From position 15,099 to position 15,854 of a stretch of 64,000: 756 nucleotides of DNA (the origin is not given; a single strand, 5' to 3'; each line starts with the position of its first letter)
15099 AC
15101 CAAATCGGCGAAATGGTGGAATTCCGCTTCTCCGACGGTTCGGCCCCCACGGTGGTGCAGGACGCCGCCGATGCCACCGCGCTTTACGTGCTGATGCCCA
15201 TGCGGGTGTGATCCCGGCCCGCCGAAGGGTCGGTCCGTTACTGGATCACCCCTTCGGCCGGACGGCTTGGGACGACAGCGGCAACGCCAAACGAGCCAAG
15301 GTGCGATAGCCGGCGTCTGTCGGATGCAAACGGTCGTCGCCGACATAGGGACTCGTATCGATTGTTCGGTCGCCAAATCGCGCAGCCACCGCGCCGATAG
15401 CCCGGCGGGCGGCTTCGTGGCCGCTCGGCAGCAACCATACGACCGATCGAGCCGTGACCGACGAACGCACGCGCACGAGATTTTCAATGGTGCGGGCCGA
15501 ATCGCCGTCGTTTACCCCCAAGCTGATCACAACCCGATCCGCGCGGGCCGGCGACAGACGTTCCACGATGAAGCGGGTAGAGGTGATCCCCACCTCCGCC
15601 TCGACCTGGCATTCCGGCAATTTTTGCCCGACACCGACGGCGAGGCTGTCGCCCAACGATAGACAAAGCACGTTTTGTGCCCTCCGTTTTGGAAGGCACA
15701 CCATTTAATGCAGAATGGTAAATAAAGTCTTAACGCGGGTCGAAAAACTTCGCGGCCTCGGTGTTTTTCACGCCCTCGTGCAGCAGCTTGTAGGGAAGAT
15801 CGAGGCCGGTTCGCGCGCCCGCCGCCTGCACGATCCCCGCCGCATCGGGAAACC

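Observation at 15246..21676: dnaN-recF synteny split by a ~6.5 kb envelope O-acetylation island (MBOAT, four SGNH-fold genes, small TM ORF, Slt)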

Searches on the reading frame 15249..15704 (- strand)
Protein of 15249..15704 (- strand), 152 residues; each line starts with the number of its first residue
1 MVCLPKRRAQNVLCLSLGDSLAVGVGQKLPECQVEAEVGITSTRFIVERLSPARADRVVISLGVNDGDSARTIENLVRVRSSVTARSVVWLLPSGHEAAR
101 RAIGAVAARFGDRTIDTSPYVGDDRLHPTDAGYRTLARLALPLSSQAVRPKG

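Call 5: search_protein_families(library=pfam, proteins=[window:15249-15704:-], max_evalue=0.01)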
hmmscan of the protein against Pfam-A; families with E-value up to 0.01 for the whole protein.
window:15249-15704:- (152 aa): 2 families
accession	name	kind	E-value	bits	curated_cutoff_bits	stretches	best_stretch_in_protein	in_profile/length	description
PF13472.12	Lipase_GDSL_2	-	1e-07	33.1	32.9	1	46-134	51-177/178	GDSL-like Lipase/Acylhydrolase family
PF00657.28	Lipase_GDSL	-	0.0039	17.8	23.6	0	120-138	186-206/208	GDSL-like Lipase/Acylhydrolase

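Call 6: search_protein_families(library=ncbifam, proteins=[window:15249-15704:-], max_evalue=0.01)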
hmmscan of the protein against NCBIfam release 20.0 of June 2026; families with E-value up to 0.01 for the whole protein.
window:15249-15704:- (152 aa): 0 families

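Call 15: find_homologous_proteins(query=window:15249-15704:-, max_evalue=0.001)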
Query window:15249-15704:- (152 aa): 49 proteins with E <= 0.001 among 501 candidates.
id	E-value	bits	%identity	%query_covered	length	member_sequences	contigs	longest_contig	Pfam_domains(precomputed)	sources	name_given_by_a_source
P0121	3.2e-83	295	99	93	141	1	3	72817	PF13472.13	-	-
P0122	1.6e-70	254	88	89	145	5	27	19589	PF13472.13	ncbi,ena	-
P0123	2.0e-67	244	88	86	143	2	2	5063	PF13472.13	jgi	jgi:lysophospholipase L1-like esterase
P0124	6.5e-66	239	83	91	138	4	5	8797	PF13472.13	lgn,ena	-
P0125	4.4e-64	233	80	91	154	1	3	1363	PF13472.13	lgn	-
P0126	4.7e-64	233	78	90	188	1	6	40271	PF13472.13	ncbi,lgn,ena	-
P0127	1.8e-63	231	82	91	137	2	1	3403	PF13472.13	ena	-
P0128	2.6e-57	211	73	91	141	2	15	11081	PF13472.13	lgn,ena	-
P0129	9.1e-57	209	72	86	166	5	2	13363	PF13472.13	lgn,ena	-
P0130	5.1e-56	207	73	84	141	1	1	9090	PF13472.13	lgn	-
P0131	5.6e-56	206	74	84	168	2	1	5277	PF13472.13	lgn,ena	-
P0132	9.3e-56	206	71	91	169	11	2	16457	PF13472.13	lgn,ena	-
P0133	2.4e-54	201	73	84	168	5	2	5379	PF13472.13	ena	-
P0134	3.1e-54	201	68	91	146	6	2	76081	PF13472.13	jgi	jgi:lysophospholipase L1-like esterase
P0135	8.2e-53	196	71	84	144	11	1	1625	PF13472.13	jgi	-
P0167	1.2e-25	108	51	80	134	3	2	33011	-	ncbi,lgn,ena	ncbi:hypothetical protein ACX4MZ_21470 [Roseomonas mucosa]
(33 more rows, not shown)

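Call 28: predict_structure(alignment_id=A2)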
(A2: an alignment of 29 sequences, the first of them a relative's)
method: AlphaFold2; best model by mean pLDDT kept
length: 141 residues; sequences in the alignment: 29
mean_pLDDT: 92.5   pTM: 0.86
mean pLDDT of the five models: 92.5, 91.8, 91.6, 88.2, 87.9
residues with pLDDT >= 90: 120; 70-90: 12; 50-70: 6; < 50: 3
segments of 3 or more residues with pLDDT < 50: 135-137
pLDDT, mean of each block of 10 residues (from residue 1): 93 96 96 94 95 89 97 97 95 98 98 94 97 59 65
secondary structure, 60 per line:
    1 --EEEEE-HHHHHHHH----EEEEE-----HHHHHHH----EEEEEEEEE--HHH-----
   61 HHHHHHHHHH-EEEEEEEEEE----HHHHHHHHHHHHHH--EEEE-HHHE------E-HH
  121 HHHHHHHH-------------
elements in order: E3-7 H9-16 E21-25 H31-37 E42-50 H61-70 E72-81 H86-99 E102-105 H119-128

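Call 29: search_protein_representatives(alignment_id=A2)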
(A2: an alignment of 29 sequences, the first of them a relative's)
Query: 29 sequences, 200 profile positions. Proteins with E-value up to 0.001 (for the whole library): 1161; up to 1e-10: 789; up to 1e-30: 184. The best 150 are listed.
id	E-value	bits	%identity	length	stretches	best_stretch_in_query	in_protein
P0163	1.9e-75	269.5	-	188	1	1-196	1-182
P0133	2.4e-68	246.4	-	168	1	2-142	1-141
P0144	2.6e-66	239.7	-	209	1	1-193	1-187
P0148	5.3e-64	232.2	-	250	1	2-171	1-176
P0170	1.3e-62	227.7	-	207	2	1-138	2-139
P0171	1.6e-62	227.3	-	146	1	1-134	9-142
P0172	1.7e-61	224.1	-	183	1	1-186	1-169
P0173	2.4e-58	213.7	-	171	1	7-137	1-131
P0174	2.9e-58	213.5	-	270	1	1-145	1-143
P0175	3.0e-56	206.9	-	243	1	1-191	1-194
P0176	2.3e-55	204.0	-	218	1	1-137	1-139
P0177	2.3e-55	204.0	-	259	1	1-150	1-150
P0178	4.6e-55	203.0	-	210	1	1-136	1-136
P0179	1.9e-54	201.0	-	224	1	2-168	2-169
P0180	2.5e-54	200.6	-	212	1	1-170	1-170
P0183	2.2e-53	197.6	-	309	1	1-192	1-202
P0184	5.1e-53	196.4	-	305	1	1-176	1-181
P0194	5.5e-51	189.7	-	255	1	3-134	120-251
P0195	9.9e-51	188.9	-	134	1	1-131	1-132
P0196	1.5e-49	185.0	-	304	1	1-181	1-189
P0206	2.4e-44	168.0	-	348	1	1-146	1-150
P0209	1.3e-43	165.6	-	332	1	1-132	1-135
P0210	8.9e-43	162.9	-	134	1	2-132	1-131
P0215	5.1e-40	153.9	-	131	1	1-128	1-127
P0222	6.0e-38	147.2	-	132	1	1-128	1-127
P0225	1.2e-37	146.2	-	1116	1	3-132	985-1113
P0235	8.4e-37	143.4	-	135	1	2-131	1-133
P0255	5.4e-35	137.5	-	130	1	2-130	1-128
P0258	7.3e-35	137.1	-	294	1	3-122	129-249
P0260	1.0e-34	136.6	-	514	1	4-130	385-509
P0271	2.5e-34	135.4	-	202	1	3-129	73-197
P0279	1.1e-33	133.3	-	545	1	4-129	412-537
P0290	3.0e-33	131.8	-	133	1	1-130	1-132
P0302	1.1e-32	130.0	-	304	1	5-131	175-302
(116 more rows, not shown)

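Call 30: search_protein_families(library=pfam, proteins=[P0225, P0260, P0279, P0302, P0194, P0258, P0206, P0209, P0183, P0271], max_evalue=0.001)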
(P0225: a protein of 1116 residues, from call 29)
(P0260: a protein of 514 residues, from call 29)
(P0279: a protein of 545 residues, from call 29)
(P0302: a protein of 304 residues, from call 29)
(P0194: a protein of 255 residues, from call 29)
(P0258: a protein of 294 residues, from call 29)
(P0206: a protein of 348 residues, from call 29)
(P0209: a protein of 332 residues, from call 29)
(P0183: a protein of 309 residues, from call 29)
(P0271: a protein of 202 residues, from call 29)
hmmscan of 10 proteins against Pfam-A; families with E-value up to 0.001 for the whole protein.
P0225 (1116 aa): 0 families

P0260 (514 aa): 2 families
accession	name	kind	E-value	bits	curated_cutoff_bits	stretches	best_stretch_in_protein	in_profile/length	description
PF01757.29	Acyl_transf_3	-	1.7e-23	83.6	31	1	22-325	3-322/326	Acyltransferase domain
PF13472.12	Lipase_GDSL_2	-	1.2e-07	32.9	32.9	1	382-504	19-178/178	GDSL-like Lipase/Acylhydrolase family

P0279 (545 aa): 2 families
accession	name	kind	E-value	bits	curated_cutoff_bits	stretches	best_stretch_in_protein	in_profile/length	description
PF01757.29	Acyl_transf_3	-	8.8e-27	94.5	31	1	31-335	5-324/326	Acyltransferase domain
PF13472.12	Lipase_GDSL_2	-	0.0005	21.1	32.9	0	417-532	4-177/178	GDSL-like Lipase/Acylhydrolase family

P0302 (304 aa): 1 family
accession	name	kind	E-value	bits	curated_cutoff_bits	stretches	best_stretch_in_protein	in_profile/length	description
PF13472.12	Lipase_GDSL_2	-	1.1e-05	26.4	32.9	1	176-295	1-177/178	GDSL-like Lipase/Acylhydrolase family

P0194 (255 aa): 1 family
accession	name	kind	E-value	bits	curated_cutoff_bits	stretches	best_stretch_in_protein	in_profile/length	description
PF13472.12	Lipase_GDSL_2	-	0.00014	22.9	32.9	1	143-242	30-178/178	GDSL-like Lipase/Acylhydrolase family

P0258 (294 aa): 0 families

P0206 (348 aa): 1 family
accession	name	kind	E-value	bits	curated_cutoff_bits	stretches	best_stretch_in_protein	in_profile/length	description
PF13472.12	Lipase_GDSL_2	-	2.3e-05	25.4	32.9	1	40-128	58-178/178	GDSL-like Lipase/Acylhydrolase family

P0209 (332 aa): 1 family
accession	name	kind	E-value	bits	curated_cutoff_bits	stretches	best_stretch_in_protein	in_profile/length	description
PF13472.12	Lipase_GDSL_2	-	0.00046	21.2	32.9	0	29-126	43-176/178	GDSL-like Lipase/Acylhydrolase family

P0183 (309 aa): 0 families

P0271 (202 aa): 1 family
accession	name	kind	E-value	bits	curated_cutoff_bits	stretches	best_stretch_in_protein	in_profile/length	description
PF00657.28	Lipase_GDSL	-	7.1e-06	26.7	23.6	0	107-143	69-106/208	GDSL-like Lipase/Acylhydrolase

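Call 32: list_cluster_members(proteins=[P0195, P0210, P0215, P0222, P0235, P0255, P0260, P0279, P0225, P0290])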
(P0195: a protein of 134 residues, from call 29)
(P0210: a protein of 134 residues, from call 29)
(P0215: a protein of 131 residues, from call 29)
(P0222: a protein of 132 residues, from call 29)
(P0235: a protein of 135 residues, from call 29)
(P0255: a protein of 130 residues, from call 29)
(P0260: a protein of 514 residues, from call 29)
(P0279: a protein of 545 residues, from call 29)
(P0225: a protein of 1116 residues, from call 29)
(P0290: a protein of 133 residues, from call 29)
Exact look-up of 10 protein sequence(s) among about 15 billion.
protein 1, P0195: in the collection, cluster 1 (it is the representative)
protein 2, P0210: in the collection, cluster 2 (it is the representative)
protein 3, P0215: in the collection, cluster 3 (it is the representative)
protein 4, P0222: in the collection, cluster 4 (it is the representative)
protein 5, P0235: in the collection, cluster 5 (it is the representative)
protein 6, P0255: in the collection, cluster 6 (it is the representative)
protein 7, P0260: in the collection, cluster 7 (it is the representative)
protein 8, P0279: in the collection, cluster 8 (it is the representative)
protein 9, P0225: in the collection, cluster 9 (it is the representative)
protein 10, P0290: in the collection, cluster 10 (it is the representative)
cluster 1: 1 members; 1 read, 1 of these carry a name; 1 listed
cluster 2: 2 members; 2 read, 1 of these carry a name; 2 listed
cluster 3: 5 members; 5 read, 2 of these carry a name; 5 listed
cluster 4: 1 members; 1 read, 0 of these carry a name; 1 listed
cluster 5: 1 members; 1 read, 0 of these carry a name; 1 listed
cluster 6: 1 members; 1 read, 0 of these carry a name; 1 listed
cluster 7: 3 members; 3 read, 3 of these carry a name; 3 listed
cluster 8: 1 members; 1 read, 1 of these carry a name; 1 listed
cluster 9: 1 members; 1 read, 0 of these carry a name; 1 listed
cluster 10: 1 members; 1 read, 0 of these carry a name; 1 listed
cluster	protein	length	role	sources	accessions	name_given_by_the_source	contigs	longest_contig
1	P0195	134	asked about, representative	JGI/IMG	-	hypothetical protein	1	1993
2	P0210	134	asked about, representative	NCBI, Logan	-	-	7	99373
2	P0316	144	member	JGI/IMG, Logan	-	hypothetical protein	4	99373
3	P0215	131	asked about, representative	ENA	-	-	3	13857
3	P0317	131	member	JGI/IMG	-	lysophospholipase L1-like esterase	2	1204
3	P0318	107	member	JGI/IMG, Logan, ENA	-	lysophospholipase L1-like esterase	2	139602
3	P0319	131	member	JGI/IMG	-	-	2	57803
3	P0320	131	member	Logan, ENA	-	-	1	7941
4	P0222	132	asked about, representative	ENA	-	-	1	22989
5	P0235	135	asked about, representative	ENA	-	-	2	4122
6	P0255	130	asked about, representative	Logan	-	-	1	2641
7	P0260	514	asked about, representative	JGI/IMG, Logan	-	exopolysaccharide production protein ExoZ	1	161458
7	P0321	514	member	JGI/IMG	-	exopolysaccharide production protein ExoZ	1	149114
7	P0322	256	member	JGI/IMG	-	lysophospholipase L1-like esterase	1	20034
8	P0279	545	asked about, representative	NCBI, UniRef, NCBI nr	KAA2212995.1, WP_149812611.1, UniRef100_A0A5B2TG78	acyltransferase family protein [Teichococcus oryzae] | Acyltransferase family protein n=1 Tax=Teichococcus oryzae TaxID=1608942 ... | acyltransferase family protein [Pseudoroseomonas oryzae]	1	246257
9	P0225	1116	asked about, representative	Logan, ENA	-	-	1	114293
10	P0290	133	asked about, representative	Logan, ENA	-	-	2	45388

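Call 33: search_protein_families(library=phrogs, proteins=[window:15249-15704:-, P0215, P0255], max_evalue=0.01)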
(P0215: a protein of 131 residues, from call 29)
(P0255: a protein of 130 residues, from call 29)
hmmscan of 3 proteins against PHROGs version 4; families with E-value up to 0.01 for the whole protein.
window:15249-15704:- (152 aa): 0 families

P0215 (131 aa): 1 family
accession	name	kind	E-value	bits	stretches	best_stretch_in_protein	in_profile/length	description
phrog_26259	-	unknown function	0.0008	19.9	1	2-63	47-113/201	-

P0255 (130 aa): 0 families

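Call 35: fold_search(model_id=the predicted structure, library=pdb)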
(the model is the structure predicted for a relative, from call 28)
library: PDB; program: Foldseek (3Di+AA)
matches with E <= 10: 927; with E <= 0.001: 25
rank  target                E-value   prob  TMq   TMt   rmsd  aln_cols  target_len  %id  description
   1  7bxd                  5.3e-06  1.00  0.53  0.38   5.0       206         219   19  Crystal structure of Ca_00815 (released 2021-04-21)
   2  7bxc_J                1.2e-05  1.00  0.57  0.40   6.9       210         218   16  Crystal structure of Ca_00311 form II (released 2021-04-21)
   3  6lfc_D                2.0e-05  1.00  0.55  0.46   5.2       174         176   18  E. coli Thioesterase I mutant DG (released 2020-07-15)
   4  6lfc_B                3.9e-05  1.00  0.57  0.48   5.0       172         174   19  E. coli Thioesterase I mutant DG (released 2020-07-15)
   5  1ivn                  4.2e-05  1.00  0.57  0.47   4.9       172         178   19  E.coli Thioesterase I/Protease I/Lysophospholiase L1 (released 2003-07-08)
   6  4h08                  5.0e-05  1.00  0.61  0.46   3.9       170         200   16  Crystal structure of a putative hydrolase (BT3161) from Bacteroides thetaiotaomicron VPI-5482 at 1.80 A resolution (released 2012-10-17)
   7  4rsh_A                5.0e-05  1.00  0.52  0.44   5.4       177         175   16  Structure of a putative lipolytic protein of G-D-S-L family from Desulfitobacterium hafniense DCB-2 (released 2014-11-19)
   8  3p94_A                7.0e-05  1.00  0.59  0.44   4.4       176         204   18  Crystal structure of a GDSL-like Lipase (BDI_0976) from Parabacteroides distasonis ATCC 8503 at 1.93 A resolution (released 2010-11-03)
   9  9hi6_A                9.6e-05  1.00  0.65  0.45   3.9       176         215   19  Structure of scaffold FI6-focused design_04 in complex with FI6-Fab (released 2025-12-03)
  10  3p94_C                1.2e-04  1.00  0.62  0.46   4.0       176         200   18  Crystal structure of a GDSL-like Lipase (BDI_0976) from Parabacteroides distasonis ATCC 8503 at 1.93 A resolution (released 2010-11-03)
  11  6hh9_B                1.2e-04  1.00  0.56  0.25   5.3       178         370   17  Crystal structure of a two-domain esterase (CEX) active on acetylated mannans co-crystallized with mannopentaose (released 2019-09-11)
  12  2q0q_A                1.4e-04  1.00  0.53  0.37   6.1       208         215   16  Structure of the Native M. Smegmatis Aryl Esterase (released 2007-12-11)
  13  6hh9_D                1.6e-04  1.00  0.56  0.25   5.6       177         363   19  Crystal structure of a two-domain esterase (CEX) active on acetylated mannans co-crystallized with mannopentaose (released 2019-09-11)
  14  6hfz_B                2.2e-04  1.00  0.50  0.23   5.9       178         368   19  Crystal structure of a two-domain esterase (CEX) active on acetylated mannans (released 2019-09-11)
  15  3p94_D                2.5e-04  1.00  0.63  0.47   4.0       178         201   17  Crystal structure of a GDSL-like Lipase (BDI_0976) from Parabacteroides distasonis ATCC 8503 at 1.93 A resolution (released 2010-11-03)
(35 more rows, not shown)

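Call 38: find_encoding_contigs(protein=P0210, flank=8000, max_places=2)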
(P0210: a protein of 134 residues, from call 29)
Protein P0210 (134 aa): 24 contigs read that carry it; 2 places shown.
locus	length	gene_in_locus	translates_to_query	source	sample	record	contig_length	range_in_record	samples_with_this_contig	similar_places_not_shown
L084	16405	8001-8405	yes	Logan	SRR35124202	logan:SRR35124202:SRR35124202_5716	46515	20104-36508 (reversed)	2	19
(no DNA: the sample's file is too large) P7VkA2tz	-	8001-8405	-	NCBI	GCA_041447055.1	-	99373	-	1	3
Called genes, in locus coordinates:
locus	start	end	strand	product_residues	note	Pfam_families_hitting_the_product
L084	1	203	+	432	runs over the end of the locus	-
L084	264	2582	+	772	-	-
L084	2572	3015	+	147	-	-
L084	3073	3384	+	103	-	-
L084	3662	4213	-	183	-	-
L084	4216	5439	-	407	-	PF10411:DsbC_N (faint)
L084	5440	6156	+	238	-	-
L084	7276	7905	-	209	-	-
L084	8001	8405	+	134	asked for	-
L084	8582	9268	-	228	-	-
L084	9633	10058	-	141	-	PF08808:RES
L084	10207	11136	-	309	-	-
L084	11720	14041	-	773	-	PF00082:Peptidase_S8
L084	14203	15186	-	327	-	PF20720:nSTAND3 (faint), PF00004:AAA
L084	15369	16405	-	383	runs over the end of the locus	-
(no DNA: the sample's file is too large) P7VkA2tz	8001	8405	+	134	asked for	-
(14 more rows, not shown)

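Call 39: find_encoding_contigs(protein=P0167, flank=8000, max_places=2)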
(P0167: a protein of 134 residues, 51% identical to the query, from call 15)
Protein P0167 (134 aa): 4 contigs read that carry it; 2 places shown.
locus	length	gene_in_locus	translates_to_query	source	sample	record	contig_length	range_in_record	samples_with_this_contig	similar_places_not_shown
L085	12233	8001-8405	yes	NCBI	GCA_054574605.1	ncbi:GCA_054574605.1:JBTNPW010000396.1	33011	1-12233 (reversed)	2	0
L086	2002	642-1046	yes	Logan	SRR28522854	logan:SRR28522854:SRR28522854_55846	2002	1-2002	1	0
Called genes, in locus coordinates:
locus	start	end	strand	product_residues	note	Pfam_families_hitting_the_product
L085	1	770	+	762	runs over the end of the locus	-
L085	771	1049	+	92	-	-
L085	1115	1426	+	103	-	-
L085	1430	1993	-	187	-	-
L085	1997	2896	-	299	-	PF10411:DsbC_N (faint)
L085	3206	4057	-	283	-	-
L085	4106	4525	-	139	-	-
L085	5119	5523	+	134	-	-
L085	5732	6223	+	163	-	-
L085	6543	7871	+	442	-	PF03428:RP-C, PF11800:RP-C_C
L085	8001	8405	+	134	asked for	-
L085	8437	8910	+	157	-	-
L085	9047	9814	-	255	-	PF02463:SMC_N (faint), PF00005:ABC_tran, PF13304:AAA_21 (faint)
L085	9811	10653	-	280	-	PF00528:BPD_transp_1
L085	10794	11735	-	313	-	PF00795:CN_hydrolase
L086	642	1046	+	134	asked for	-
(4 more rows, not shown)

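Call 41: search_solved_structures(query=P0225, max_evalue=1)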
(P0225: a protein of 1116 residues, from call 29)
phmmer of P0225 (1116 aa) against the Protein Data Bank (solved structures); distinct sequences matched with E-value up to 1: 1.
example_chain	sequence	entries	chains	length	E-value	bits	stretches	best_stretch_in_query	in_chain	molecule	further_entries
3j7a_R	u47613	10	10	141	0.12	13.4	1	196-319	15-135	40S ribosomal protein eS12 | 40S ribosomal protein S12 | Small ribosomal subunit protein eS12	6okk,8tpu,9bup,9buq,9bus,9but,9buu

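Call 42: search_protein_families(library=pfam, proteins=[P0225, P0302, P0258, P0183, P0184, P0196], max_evalue=1)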
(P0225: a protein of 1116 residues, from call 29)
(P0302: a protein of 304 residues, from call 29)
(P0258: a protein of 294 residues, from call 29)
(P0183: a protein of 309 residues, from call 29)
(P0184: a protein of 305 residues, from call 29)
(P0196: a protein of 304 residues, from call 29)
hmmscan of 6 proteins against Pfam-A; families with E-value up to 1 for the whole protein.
P0225 (1116 aa): 4 families
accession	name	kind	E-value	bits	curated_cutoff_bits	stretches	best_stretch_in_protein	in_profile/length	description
PF13472.12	Lipase_GDSL_2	-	0.0061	17.5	32.9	1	1019-1105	53-177/178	GDSL-like Lipase/Acylhydrolase family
PF20280.3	CTD4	-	0.0066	16.4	27.6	1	589-641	85-133/217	C-terminal domain 4 of the ABC-three component (ABC-3C) systems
PF00657.28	Lipase_GDSL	-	0.019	15.6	23.6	0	1093-1110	190-207/208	GDSL-like Lipase/Acylhydrolase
PF04311.20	DUF459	-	0.14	11.9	27.2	0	1094-1111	177-194/197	Protein of unknown function (DUF459)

P0302 (304 aa): 2 families
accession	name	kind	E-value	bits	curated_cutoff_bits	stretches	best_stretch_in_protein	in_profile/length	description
PF13472.12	Lipase_GDSL_2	-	1.1e-05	26.4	32.9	1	176-295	1-177/178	GDSL-like Lipase/Acylhydrolase family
PF00657.28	Lipase_GDSL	-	0.0031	18.1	23.6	0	176-246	3-67/208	GDSL-like Lipase/Acylhydrolase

P0258 (294 aa): 0 families

P0183 (309 aa): 2 families
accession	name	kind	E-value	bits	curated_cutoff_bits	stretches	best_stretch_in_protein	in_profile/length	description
PF13472.12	Lipase_GDSL_2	-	0.0015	19.5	32.9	1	45-126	61-177/178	GDSL-like Lipase/Acylhydrolase family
PF00657.28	Lipase_GDSL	-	0.1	13.2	23.6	0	115-129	189-205/208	GDSL-like Lipase/Acylhydrolase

P0184 (305 aa): 2 families
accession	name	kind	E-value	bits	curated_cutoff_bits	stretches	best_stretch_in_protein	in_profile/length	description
PF13472.12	Lipase_GDSL_2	-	3.4e-06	28.1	32.9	1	6-126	1-177/178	GDSL-like Lipase/Acylhydrolase family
PF00657.28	Lipase_GDSL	-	0.018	15.6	23.6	0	115-130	191-206/208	GDSL-like Lipase/Acylhydrolase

P0196 (304 aa): 4 families
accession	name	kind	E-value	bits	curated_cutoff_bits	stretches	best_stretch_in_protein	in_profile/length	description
PF13472.12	Lipase_GDSL_2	-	5.3e-05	24.2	32.9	1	34-126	54-178/178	GDSL-like Lipase/Acylhydrolase family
PF00657.28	Lipase_GDSL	-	0.01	16.4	23.6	1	113-130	190-207/208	GDSL-like Lipase/Acylhydrolase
PF22953.2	SpnB_Rossmann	-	0.044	14.4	27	1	4-53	18-69/170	Polyketide synthase extender module SpnB, Rossmann fold domain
PF04311.20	DUF459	-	0.044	13.6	27.2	0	43-65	57-79/197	Protein of unknown function (DUF459)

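Call 59: find_encoding_contigs(protein=P0319, flank=8000, max_places=2)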
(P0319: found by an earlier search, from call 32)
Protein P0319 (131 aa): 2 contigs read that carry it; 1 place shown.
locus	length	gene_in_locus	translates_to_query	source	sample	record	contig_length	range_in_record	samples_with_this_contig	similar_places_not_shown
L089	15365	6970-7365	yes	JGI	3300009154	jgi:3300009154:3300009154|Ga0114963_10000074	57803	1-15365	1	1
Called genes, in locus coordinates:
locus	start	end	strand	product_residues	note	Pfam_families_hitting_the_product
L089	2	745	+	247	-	?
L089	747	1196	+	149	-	PF03767:Acid_phosphat_B, PF25109:HAD_PNKP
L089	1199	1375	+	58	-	-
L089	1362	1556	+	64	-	-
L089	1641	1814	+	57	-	-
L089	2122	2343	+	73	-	-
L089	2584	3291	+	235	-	-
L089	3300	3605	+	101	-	-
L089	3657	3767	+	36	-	-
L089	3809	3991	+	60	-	-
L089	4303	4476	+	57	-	-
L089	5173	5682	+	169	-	-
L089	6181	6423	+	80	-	-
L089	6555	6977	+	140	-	PF08719:NADAR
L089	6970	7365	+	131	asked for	-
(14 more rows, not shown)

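Call 60: find_encoding_contigs(protein=P0290, flank=8000, max_places=2)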
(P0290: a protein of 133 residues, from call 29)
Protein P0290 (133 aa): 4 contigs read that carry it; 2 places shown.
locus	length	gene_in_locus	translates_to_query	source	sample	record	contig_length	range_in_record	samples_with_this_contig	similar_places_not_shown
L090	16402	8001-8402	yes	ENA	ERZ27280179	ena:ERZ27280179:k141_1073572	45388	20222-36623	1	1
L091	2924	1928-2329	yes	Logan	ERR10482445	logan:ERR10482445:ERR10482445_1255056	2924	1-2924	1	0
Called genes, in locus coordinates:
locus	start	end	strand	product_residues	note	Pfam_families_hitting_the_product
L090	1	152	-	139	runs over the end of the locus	PF04304:DUF454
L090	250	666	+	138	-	PF00293:NUDIX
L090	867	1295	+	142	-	PF09424:YqeY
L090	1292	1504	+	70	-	-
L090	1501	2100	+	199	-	-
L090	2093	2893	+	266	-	PF04446:Thg1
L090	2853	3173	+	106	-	-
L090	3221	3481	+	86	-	-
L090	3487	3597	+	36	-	-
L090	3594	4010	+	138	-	-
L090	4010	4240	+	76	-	-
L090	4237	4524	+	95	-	-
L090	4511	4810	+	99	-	-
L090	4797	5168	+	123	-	-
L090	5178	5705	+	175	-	PF16473:Rv2179c-like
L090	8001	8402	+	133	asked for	-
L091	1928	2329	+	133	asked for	-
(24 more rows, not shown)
